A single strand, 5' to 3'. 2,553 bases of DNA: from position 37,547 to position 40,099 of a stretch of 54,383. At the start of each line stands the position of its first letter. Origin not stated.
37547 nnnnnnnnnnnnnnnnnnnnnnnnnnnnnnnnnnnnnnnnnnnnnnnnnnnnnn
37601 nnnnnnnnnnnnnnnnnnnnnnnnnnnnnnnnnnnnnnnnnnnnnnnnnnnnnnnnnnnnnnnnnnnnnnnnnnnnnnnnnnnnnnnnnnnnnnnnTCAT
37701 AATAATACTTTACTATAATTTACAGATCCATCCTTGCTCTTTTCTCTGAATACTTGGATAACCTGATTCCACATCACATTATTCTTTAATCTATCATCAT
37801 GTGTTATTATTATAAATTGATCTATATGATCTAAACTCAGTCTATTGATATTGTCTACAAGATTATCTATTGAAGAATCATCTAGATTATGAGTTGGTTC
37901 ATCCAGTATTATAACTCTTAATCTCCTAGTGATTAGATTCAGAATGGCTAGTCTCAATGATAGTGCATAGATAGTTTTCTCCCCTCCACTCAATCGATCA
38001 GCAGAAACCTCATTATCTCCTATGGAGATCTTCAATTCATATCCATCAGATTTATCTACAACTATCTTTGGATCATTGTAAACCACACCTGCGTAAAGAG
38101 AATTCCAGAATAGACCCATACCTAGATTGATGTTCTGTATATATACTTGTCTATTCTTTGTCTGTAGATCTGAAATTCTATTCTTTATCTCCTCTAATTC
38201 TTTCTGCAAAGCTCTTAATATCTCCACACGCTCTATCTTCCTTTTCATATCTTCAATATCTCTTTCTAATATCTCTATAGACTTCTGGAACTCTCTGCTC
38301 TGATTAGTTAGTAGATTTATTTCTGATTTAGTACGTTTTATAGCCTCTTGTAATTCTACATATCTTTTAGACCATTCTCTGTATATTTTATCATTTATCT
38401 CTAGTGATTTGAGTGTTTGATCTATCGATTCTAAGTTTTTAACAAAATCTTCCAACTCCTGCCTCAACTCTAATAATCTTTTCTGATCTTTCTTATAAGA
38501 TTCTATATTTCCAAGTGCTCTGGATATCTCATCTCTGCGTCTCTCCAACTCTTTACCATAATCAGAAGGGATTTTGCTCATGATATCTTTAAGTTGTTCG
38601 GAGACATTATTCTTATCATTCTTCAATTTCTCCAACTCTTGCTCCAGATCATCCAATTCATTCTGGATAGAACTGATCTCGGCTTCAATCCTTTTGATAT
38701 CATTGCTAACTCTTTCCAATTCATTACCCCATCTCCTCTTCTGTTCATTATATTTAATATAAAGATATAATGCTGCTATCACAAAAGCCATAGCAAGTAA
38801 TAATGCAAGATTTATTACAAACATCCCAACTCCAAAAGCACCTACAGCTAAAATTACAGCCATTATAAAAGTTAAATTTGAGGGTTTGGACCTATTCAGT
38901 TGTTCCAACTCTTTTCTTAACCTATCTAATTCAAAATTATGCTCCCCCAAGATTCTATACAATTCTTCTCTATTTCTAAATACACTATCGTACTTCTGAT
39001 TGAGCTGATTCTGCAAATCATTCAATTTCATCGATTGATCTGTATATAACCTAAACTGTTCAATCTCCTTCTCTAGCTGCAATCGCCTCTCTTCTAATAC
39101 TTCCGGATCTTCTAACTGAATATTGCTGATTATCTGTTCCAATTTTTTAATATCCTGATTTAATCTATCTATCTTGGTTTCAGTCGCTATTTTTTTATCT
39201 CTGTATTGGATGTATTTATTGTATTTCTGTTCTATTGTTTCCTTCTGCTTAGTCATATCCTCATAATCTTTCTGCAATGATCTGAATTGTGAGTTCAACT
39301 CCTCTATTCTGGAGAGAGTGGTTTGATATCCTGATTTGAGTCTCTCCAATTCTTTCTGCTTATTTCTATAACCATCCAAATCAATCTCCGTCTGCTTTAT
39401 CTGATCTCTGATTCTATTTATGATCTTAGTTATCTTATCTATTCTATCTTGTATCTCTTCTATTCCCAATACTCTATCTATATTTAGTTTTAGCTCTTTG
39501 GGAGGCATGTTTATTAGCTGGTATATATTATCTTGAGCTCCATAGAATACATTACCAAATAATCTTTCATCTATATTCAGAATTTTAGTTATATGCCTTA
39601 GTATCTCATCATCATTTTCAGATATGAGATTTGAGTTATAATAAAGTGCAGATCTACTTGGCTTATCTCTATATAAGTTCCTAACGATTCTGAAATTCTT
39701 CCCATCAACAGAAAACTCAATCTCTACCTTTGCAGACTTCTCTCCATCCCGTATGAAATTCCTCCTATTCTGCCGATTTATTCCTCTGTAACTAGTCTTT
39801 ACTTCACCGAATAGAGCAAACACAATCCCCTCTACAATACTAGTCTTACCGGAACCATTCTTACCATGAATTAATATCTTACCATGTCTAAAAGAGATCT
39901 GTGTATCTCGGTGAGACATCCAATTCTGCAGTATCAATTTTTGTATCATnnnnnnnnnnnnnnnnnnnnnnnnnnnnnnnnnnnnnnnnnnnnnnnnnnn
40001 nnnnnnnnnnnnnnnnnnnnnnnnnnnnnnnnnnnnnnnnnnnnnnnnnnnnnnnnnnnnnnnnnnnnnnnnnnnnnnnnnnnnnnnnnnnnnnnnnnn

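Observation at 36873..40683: Cysteine-free Rad50/SMC-like ATPase with a transmembrane hairpin at the coiled-coil apex, in a three-gene operon with a polytopic membrane protein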

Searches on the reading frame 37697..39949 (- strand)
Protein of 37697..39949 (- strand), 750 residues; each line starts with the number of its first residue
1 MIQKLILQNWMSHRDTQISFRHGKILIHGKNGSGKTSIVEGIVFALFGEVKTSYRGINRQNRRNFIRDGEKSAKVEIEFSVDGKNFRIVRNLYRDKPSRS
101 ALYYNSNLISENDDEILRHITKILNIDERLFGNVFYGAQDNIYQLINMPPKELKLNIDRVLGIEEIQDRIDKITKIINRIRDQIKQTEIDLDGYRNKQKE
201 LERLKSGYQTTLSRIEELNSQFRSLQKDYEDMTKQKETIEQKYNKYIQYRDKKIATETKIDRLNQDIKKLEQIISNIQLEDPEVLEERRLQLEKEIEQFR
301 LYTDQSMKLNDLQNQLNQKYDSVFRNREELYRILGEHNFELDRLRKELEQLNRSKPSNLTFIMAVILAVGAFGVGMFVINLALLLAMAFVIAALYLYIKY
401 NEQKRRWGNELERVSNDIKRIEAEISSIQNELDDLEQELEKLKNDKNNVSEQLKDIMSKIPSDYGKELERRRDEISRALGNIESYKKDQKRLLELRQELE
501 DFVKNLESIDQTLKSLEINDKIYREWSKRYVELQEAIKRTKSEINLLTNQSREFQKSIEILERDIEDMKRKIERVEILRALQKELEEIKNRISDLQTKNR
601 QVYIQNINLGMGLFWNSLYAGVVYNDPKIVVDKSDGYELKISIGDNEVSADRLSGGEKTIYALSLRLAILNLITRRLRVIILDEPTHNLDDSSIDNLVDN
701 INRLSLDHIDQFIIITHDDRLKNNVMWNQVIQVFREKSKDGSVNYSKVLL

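Call 3: search_protein_families(library=pfam, proteins=[window:37697-39949:-], max_evalue=1)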
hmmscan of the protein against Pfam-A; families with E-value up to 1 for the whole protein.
window:37697-39949:- (750 aa): 49 families (the best 25 are shown)
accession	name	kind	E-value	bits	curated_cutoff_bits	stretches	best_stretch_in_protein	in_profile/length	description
PF02463.25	SMC_N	-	1.2e-22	80.9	40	1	1-737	1-215/220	RecF/RecN/SMC N terminal domain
PF13476.12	AAA_23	-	2.5e-17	64.6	27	1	4-229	1-200/201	AAA domain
PF13166.12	AAA_13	-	3.8e-09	36.3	36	1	418-720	292-572/713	AAA domain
PF13175.12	AAA_15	-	1.1e-07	32.2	32.1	1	1-330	1-267/374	AAA ATPase domain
PF04108.17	ATG17_like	-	2.2e-07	31.2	43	2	163-364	125-268/355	Autophagy protein ATG17-like domain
PF13555.12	AAA_29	-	3.2e-07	30.4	27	1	3-54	2-54/61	P-loop containing region of AAA domain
PF12325.13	TMF_TATA_bd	-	1.6e-06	28.6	29.1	2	174-248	11-85/115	TATA element modulatory factor 1 TATA binding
PF06103.16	DUF948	-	2e-06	28.3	37.2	1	382-460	3-77/89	Bacterial protein of unknown function (DUF948)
PF17561.7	TssO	-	5.8e-05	23.8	29.2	1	377-511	11-146/148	Type VI secretion system, TssO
PF13851.11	GAS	-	0.00013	21.8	32.3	2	404-456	42-132/200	Growth-arrest specific micro-tubule binding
PF13558.12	SbcC_Walker_B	-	0.00037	21.1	27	1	649-699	29-86/90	SbcC/RAD50-like, Walker B motif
PF24319.2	DUF7491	-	0.00046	20.8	30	3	399-454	25-80/90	Coiled-coil region of unknown function (DUF7491)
PF13304.12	AAA_21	-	0.00082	19.9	27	2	29-87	6-71/304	AAA domain, putative AbiEii toxin, Type IV TA system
PF04791.21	LMBR1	-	0.0012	18.2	31.9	1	365-526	166-329/510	LMBR1-like membrane protein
PF10473.14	CENP-F_leu_zip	-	0.002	18.7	34.5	2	404-490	40-121/140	Leucine-rich repeats of kinetochore protein Cenp-F/LEK1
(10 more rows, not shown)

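Call 4: search_protein_families(library=ncbifam, proteins=[window:37697-39949:-], max_evalue=1)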
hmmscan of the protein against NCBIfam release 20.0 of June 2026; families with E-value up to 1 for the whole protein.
window:37697-39949:- (750 aa): 89 families (the best 25 are shown)
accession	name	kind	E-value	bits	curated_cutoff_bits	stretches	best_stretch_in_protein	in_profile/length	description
NF003034.1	PRK03918.1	equivalog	2.9e-57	194.3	700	2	2-346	3-335/878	DNA double-strand break repair ATPase Rad50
NF041034.1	Rad50_Sulf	equivalog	6.3e-52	176.5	1000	3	2-352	3-344/872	DNA double-strand break repair ATPase Rad50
NF002572.0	PRK02224.1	equivalog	1.4e-43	149.4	1087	3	2-457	3-432/888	DNA double-strand break repair ATPase Rad50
NF041035.1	Rad50_Halo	equivalog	3.1e-43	148.3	1000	2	2-352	3-348/883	DNA double-strand break repair ATPase Rad50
NF002244.0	PRK01156.1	equivalog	1e-39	136.4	847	2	2-294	3-287/895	DNA double-strand break repair ATPase Rad50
NF053563.1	Rkd4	equivalog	6.5e-33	113.8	860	2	2-351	3-362/747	arcadin-4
TIGR02169.1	SMC_prok_A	equivalog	1.4e-32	112.5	729.4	3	2-355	2-353/1165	chromosome segregation protein SMC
NF045487.1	ASRP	equivalog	1.9e-24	86.2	300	5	15-298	7-260/593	archaea-specific SMC-related protein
TIGR02168.1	SMC_prok_B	equivalog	6.2e-21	73.9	567.35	3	409-600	679-871/1181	chromosome segregation protein SMC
NF041751.2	sbcc_Staph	equivalog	6.8e-19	67.4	920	3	25-91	30-94/1007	exonuclease subunit SbcC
TIGR00618.1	sbcc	subfamily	1.9e-16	59.2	478.5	2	2-318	3-350/1043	exonuclease subunit SbcC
TIGR00611.2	recf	equivalog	1.9e-13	50.3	172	2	2-98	1-91/339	DNA replication/repair protein RecF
NF000355.4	ribo_prot_ABC_F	equivalog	1e-10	41.1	380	2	647-747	112-201/499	ribosomal protection-like ABC-F family protein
TIGR00606.1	rad50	subfamily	1.2e-10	39.8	453.75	2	643-729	1189-1280/1311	DNA repair protein Rad50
TIGR03185.1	DNA_S_dndD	equivalog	2.8e-10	39.3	245.85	3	18-235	24-252/650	DNA sulfur modification protein DndD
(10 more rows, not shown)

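Call 5: search_protein_families(library=padloc, proteins=[window:37697-39949:-], max_evalue=1)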
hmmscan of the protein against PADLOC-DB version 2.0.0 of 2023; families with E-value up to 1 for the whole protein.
window:37697-39949:- (750 aa): 80 families (the best 25 are shown)
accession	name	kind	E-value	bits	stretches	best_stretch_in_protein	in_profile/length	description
PDLC04135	mad3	-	6.4e-35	119.4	1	1-743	1-347/374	mads_3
PDLC03859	LmuB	-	3.9e-31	106.9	1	2-736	5-598/611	-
PDLC02726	PbeC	-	3e-24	83.4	3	2-272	3-283/637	PbeC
PDLC02668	DndD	-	5.9e-18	63.2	3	484-700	389-606/659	DndD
PDLC03863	LmuB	-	7.8e-17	59.2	3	2-105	5-94/610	-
PDLC03865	LmuB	-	5e-16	56.1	3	412-608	569-764/1007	-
PDLC02722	PbeC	-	1.4e-15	55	4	25-184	31-189/643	PbeC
PDLC02667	DndD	-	2.2e-15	54.5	2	418-700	319-603/657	DndD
PDLC02756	PbeC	-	6.8e-15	53.1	3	474-700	381-605/643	PbeC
PDLC02740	PbeC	-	2.5e-14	51.1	4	484-700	386-603/648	PbeC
PDLC02747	PbeC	-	4.9e-14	50.1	4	17-115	21-125/632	PbeC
PDLC02663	DndD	-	4.5e-13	46.9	3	484-720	406-636/675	DndD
PDLC00551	JetC2|JetC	-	1.3e-11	41.2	3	401-601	754-953/1365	DUF3584 domain; MukB-like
PDLC02750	PbeC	-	4.6e-11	40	3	25-244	31-242/629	PbeC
PDLC00519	JetC1|JetC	-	6e-11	39.3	3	2-51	4-52/1097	DUF3584 domain; MukB-like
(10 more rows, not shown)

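Call 6: find_homologous_proteins(query=window:37697-39949:-, max_evalue=0.001)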
Query window:37697-39949:- (750 aa): 85 proteins with E <= 0.001 among 8000 candidates.
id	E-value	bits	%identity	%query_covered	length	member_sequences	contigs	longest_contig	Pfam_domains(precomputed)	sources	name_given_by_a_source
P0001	0.0e+0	1510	95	100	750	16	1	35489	PF13175.13,PF13476.13,PF04108.18,PF13555.13,PF02463.26,PF13166.13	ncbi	ncbi:MAG: SMC family ATPase [Candidatus Anstonellales archaeon]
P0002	1.8e-142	495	39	100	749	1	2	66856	PF13175.13,PF13476.13,PF13555.13,PF02463.26,PF13166.13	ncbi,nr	ncbi:MAG: SMC family ATPase [Candidatus Micrarchaeota archaeon]|nr:SMC family ATPase [Candidatus Mic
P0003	5.5e-141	490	38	100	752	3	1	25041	PF13175.13,PF13476.13,PF13558.13,PF13555.13,PF02463.26,PF13166.13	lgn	-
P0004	1.6e-33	135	22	97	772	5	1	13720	PF13175.13,PF13476.13,PF19220.7,PF07889.18,PF02463.26,PF04423.20,PF13304.13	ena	-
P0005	1.2e-28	118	25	96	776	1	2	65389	PF13175.13,PF13476.13,PF13558.13,PF02463.26,PF04423.20,PF13304.13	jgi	jgi:exonuclease SbcC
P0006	1.3e-28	118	25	96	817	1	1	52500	PF00005.34,PF13175.13,PF13476.13,PF13558.13,PF13555.13,PF02463.26,PF13304.13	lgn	-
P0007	1.7e-27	115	25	45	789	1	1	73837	PF13175.13,PF13476.13,PF13555.13,PF02463.26,PF13304.13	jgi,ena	-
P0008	2.0e-25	108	31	27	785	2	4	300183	PF00005.34,PF13175.13,PF13476.13,PF13558.13,PF13555.13,PF02463.26,PF04423.20,PF13304.13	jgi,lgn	jgi:exonuclease SbcC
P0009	2.5e-20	91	26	25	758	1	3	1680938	PF13514.13,PF13175.13,PF13476.13,PF13555.13,PF02463.26,PF13304.13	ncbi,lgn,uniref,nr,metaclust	ncbi:exonuclease SbcC [Candidatus Caldarchaeum subterraneum]|uniref:Exonuclease SbcC n=1 Tax=Caldiar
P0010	9.6e-19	86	24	56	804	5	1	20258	PF13851.12,PF10046.15,PF13175.13,PF13476.13,PF28175.1,PF05531.18,PF02463.26,PF13166.13,PF04423.20,PF13304.13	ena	-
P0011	9.7e-18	82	24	45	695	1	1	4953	PF13514.13,PF00005.34,PF13175.13,PF13476.13,PF13558.13,PF13555.13,PF02463.26,PF13304.13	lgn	-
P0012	1.2e-17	82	25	41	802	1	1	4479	PF13175.13,PF13476.13,PF13555.13,PF02463.26,PF13304.13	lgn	-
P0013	3.2e-17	81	27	43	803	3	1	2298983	PF04513.18,PF10046.15,PF00005.34,PF13175.13,PF13476.13,PF05531.18,PF02463.26,PF24161.2,PF13166.13,PF04423.20,PF13304.13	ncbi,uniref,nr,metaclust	ncbi:SMC domain protein [Vulcanisaeta moutnovskia 768-28]|uniref:SMC domain protein n=1 Tax=Vulcanis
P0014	3.8e-17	80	24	96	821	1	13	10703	PF13175.13,PF13476.13,PF02463.26,PF13166.13,PF04423.20,PF13304.13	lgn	-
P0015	1.7e-16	78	33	13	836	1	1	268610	PF13175.13,PF13476.13,PF02463.26,PF13304.13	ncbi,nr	ncbi:MAG: SMC family ATPase [Thermoplasmata archaeon]|nr:SMC family ATPase [Thermoplasmata archaeon]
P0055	2.2e-7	48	28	22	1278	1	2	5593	PF13476.13,PF02463.26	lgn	-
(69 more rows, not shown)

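Call 8: find_encoding_contigs(protein=P0002, flank=10000, max_places=4)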
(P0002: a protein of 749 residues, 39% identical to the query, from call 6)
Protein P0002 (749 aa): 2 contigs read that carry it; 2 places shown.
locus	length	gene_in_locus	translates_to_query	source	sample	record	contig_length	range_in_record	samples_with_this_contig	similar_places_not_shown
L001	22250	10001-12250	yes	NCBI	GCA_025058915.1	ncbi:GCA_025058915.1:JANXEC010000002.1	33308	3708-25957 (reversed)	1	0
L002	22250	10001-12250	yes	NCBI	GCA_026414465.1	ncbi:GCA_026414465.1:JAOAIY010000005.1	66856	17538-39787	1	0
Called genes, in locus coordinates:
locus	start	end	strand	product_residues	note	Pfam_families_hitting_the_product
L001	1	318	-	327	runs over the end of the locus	-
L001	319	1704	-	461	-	-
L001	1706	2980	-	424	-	-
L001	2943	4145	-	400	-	-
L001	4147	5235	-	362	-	-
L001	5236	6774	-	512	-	-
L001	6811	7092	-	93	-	PF01984:dsDNA_bind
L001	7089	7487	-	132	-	PF01090:Ribosomal_S19e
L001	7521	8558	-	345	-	PF00579:tRNA-synt_1b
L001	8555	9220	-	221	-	PF00085:Thioredoxin (faint), PF13098:Thioredoxin_2 (faint), PF14595:Thioredoxin_9 (weak), PF13192:Thioredoxin_3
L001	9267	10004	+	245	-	-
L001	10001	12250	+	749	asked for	PF02463:SMC_N, PF13166:AAA_13 (faint), PF13175:AAA_15 (weak), PF13476:AAA_23, PF13555:AAA_29 (weak)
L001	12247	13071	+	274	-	-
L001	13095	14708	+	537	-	PF00749:tRNA-synt_1c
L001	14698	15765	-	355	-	PF00390:malic, PF03949:Malic_M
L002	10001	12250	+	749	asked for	PF02463:SMC_N, PF13166:AAA_13 (faint), PF13175:AAA_15 (weak), PF13476:AAA_23, PF13555:AAA_29 (weak)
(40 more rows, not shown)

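Call 9: find_encoding_contigs(protein=P0003, flank=10000, max_places=4)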
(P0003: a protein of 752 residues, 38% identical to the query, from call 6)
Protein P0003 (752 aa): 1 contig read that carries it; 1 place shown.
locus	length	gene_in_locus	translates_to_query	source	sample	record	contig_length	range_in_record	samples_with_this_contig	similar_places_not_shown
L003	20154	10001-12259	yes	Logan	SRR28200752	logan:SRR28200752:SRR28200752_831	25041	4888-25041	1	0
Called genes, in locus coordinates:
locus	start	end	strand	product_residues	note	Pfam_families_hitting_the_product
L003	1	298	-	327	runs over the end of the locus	-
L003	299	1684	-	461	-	-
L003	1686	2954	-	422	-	-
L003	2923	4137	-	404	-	-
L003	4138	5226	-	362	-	-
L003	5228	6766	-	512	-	-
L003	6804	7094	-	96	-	PF01984:dsDNA_bind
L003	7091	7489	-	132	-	PF01090:Ribosomal_S19e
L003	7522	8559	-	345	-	PF00579:tRNA-synt_1b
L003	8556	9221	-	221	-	PF00085:Thioredoxin (faint), PF00462:Glutaredoxin (faint), PF13098:Thioredoxin_2 (faint), PF14595:Thioredoxin_9 (weak), PF13192:Thioredoxin_3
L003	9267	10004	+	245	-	-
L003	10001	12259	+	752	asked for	PF02463:SMC_N, PF13166:AAA_13 (faint), PF13175:AAA_15, PF13476:AAA_23, PF13555:AAA_29 (weak), PF02463:SMC_N, PF13558:SbcC_Walker_B (weak)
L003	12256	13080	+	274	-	-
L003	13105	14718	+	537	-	PF00749:tRNA-synt_1c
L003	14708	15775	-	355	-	PF00390:malic, PF03949:Malic_M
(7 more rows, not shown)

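Call 20: find_encoding_contigs(protein=P0007, flank=6000, max_places=2)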
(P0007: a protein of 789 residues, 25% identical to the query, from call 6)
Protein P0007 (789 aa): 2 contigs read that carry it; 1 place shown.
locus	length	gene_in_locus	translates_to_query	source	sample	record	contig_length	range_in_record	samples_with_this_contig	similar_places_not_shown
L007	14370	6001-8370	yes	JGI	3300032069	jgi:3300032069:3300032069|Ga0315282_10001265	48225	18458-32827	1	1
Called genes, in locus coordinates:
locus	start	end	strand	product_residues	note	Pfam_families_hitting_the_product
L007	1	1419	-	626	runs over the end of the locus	PF17214:KH_TffA, PF00753:Lactamase_B, PF16661:Lactamase_B_6, PF23023:Anti-Pycsar_Apyc1 (weak), PF12706:Lactamase_B_2 (weak), PF10996:Beta-Casp, PF07521:RMMBL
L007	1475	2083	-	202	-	PF00227:Proteasome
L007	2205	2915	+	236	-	PF13197:DUF4013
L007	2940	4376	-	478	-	PF00587:tRNA-synt_2b, PF03129:HGTP_anticodon, PF09180:ProRS-C_1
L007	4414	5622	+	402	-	PF00149:Metallophos, PF12850:Metallophos_2 (faint)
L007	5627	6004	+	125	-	-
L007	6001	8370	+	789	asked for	PF02463:SMC_N, PF13175:AAA_15 (weak), PF13304:AAA_21 (faint), PF13476:AAA_23, PF13555:AAA_29 (weak)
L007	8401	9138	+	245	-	PF00149:Metallophos, PF12850:Metallophos_2 (weak)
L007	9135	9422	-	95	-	PF21473:OB_Ssb-like (weak), PF01336:tRNA_anti-codon (weak)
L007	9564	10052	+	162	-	-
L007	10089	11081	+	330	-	PF00781:DAGK_cat (faint), PF01513:NAD_kinase, PF20143:NAD_kinase_C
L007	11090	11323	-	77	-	-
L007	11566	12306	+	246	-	-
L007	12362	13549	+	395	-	PF00155:Aminotran_1_2, PF12897:Asp_aminotransf (weak)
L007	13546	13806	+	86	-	-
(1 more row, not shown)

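Call 21: find_encoding_contigs(protein=P0004, flank=6000, max_places=2)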
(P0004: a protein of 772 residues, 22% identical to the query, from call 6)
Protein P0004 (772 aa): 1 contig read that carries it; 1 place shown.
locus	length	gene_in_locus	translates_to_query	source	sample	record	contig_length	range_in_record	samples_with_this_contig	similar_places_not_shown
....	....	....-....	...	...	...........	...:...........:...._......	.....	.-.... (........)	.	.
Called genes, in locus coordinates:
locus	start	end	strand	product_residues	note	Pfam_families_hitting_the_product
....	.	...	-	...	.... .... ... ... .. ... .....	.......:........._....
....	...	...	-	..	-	-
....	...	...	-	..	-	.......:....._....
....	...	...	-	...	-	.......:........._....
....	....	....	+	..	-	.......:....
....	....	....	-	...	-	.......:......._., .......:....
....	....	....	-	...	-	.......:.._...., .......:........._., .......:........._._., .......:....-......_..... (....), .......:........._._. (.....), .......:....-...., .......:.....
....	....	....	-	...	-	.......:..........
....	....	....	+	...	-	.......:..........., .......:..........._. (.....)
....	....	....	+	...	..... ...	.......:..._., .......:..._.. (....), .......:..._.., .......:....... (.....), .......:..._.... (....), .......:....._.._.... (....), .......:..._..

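Call 22: find_encoding_contigs(protein=P0005, flank=6000, max_places=2)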
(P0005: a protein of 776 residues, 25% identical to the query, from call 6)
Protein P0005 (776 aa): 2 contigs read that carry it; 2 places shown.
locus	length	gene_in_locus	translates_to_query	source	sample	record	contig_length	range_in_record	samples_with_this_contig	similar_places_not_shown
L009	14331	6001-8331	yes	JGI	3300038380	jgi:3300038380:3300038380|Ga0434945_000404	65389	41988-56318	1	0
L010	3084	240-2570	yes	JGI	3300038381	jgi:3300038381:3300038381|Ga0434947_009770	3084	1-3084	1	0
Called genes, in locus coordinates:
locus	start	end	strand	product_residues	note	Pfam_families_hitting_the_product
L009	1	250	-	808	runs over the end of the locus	PF00403:HMA, PF00122:E1-E2_ATPase, PF00702:Hydrolase, PF08282:Hydrolase_3 (faint)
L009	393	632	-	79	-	PF01037:AsnC_trans_reg (weak)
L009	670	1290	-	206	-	PF04493:Endonuclease_5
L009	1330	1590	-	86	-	PF05239:PRC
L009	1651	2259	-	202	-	PF08442:ATP-grasp_2 (faint), PF13549:ATP-grasp_5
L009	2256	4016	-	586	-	PF00501:AMP-binding, PF13193:AMP-binding_C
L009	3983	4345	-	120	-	-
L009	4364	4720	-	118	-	-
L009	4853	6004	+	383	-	PF00149:Metallophos, PF12850:Metallophos_2 (weak)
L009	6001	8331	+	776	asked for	PF02463:SMC_N, PF13175:AAA_15, PF13304:AAA_21 (faint), PF13476:AAA_23 (faint), PF04423:Rad50_zn_hook, PF13558:SbcC_Walker_B (weak)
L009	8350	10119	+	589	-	PF00270:DEAD (faint), PF06733:DEAD_2, PF13307:Helicase_C_2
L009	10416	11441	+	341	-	PF00348:polyprenyl_synt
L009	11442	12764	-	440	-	PF00291:PALP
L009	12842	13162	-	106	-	PF03551:PadR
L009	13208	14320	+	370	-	PF01658:Inos-1-P_synth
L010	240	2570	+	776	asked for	PF02463:SMC_N, PF13175:AAA_15, PF13304:AAA_21 (faint), PF13476:AAA_23 (faint), PF04423:Rad50_zn_hook, PF13558:SbcC_Walker_B (weak)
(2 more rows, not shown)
